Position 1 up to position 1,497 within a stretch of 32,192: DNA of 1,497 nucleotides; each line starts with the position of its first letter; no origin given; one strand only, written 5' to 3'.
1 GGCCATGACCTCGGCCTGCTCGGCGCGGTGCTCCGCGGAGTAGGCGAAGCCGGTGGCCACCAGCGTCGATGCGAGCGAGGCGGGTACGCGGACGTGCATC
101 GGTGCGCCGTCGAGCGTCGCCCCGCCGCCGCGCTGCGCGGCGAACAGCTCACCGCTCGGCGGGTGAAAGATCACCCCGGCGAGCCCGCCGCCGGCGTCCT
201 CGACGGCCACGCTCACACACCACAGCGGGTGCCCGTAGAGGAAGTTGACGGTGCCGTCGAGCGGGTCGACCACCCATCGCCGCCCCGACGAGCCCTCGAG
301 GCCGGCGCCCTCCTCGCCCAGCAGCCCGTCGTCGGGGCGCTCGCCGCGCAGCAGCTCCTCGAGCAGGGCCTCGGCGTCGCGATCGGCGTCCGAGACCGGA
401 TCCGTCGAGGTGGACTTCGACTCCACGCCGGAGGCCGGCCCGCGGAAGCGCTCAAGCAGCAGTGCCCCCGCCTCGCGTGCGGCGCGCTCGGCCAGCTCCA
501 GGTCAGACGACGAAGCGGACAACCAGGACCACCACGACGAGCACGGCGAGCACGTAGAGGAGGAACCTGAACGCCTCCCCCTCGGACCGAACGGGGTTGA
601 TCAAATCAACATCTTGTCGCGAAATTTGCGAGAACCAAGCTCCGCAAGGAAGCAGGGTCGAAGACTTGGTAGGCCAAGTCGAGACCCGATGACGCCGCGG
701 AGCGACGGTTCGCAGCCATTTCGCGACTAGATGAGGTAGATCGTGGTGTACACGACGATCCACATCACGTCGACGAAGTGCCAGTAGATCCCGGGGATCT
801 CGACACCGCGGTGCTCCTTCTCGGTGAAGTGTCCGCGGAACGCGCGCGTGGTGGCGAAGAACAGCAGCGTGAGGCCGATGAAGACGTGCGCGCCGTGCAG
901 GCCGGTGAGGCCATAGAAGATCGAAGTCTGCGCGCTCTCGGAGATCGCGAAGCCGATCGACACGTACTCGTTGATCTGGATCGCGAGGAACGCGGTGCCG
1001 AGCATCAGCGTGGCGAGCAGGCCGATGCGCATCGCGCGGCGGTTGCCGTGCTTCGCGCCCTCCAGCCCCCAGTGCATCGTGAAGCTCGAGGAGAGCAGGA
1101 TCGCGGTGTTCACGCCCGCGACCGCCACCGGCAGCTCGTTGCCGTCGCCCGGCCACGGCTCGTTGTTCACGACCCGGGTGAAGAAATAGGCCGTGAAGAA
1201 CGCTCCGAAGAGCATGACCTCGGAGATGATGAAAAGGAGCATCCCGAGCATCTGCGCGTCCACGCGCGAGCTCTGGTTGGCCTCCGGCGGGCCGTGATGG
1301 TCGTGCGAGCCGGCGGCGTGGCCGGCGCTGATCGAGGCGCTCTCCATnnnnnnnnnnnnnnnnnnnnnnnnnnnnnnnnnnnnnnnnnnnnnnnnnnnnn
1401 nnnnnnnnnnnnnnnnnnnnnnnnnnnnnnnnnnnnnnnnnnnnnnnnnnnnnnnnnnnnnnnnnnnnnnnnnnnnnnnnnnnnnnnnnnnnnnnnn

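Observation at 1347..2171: Soluble tandem USP-like protein translationally wedged between oxidase subunits I and III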

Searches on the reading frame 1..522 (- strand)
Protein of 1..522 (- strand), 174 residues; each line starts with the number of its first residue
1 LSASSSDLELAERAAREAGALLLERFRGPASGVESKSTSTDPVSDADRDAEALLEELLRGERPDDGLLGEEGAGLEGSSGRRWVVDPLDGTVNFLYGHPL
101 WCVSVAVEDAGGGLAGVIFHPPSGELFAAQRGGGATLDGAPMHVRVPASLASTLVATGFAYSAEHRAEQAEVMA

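Call 52: search_protein_families(library=pfam, proteins=[window:1-522:-], max_evalue=0.00001)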
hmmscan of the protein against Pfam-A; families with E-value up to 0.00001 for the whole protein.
window:1-522:- (174 aa): 1 family
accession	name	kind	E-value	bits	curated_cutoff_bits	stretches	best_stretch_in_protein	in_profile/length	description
PF00459.30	Inositol_P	-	8e-38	130.9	27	1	8-172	6-176/271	Inositol monophosphatase family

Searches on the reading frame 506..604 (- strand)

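Call 59: search_protein_families(library=pfam, proteins=[window:506-604:-], max_evalue=1)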
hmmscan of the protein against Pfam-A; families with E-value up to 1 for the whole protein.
seq(33 aa): 1 family
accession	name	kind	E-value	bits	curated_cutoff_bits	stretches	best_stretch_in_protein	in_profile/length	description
PF10717.14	ODV-E18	-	0.23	11.8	28.1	1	14-32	26-44/87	Occlusion-derived virus envelope protein ODV-E18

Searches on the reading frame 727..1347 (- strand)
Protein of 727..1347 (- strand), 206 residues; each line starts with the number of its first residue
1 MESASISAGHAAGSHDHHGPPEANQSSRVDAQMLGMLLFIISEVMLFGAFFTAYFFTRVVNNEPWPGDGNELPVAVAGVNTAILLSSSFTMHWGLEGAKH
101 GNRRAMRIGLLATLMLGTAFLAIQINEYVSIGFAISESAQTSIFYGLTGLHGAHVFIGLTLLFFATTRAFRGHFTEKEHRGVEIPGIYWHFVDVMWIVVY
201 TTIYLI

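Call 13: search_protein_families(library=pfam, proteins=[window:727-1347:-], max_evalue=0.001)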
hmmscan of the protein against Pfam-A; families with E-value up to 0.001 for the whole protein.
window:727-1347:- (206 aa): 1 family
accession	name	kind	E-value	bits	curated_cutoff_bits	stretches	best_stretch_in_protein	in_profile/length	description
PF00510.24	COX3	-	6.6e-41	141.3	23.8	1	33-205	77-255/258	Cytochrome c oxidase subunit III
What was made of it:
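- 727..1347 (-): ctaE, oxidase subunit III, short form (206 aa). Pfam COX3 E 7e-41, matching profile positions 77-255 of 258 (call 13).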
